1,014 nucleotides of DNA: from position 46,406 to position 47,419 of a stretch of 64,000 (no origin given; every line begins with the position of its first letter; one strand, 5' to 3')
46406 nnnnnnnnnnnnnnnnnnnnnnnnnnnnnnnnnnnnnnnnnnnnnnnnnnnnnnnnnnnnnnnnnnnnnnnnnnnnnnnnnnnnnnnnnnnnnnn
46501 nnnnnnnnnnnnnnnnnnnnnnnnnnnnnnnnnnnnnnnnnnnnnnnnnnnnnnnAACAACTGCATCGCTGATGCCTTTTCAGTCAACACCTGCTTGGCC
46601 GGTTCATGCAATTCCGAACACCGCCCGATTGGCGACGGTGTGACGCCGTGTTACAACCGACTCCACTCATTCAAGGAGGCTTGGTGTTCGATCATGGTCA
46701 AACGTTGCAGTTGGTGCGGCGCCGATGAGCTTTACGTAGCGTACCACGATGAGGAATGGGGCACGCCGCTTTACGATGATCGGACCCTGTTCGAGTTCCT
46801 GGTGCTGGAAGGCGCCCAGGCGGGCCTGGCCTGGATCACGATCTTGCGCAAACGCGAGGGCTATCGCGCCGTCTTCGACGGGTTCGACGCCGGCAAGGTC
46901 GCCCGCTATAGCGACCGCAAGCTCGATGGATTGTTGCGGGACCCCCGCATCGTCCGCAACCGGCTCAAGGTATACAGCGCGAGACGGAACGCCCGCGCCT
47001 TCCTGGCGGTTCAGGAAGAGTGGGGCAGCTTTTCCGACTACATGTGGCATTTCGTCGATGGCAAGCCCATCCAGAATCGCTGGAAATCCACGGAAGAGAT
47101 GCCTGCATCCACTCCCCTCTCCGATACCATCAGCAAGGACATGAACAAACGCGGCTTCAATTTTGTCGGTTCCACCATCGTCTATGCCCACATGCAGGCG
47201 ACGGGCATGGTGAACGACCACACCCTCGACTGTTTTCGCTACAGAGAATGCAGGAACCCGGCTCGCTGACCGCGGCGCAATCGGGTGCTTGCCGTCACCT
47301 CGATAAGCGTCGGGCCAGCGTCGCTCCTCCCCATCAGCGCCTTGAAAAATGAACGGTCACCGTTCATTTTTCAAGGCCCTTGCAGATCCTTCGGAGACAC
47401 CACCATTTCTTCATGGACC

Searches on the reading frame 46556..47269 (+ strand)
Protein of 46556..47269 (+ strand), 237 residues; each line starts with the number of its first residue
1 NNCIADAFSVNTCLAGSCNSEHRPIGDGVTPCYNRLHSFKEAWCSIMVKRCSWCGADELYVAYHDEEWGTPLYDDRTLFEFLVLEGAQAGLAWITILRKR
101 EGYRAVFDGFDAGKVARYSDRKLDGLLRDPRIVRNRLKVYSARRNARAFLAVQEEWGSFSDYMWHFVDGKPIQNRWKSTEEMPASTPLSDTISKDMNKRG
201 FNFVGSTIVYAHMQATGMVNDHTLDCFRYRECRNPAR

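Call 84: search_protein_families(library=pfam, max_evalue=0.00001, proteins=[window:46556-47269:+])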
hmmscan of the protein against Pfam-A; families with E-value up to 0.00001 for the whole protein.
window:46556-47269:+ (237 aa): 1 family
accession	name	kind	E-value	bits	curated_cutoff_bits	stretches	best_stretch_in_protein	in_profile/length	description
PF03352.18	Adenine_glyco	-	1.3e-80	269.9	25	1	53-228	1-176/177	Methyladenine glycosylase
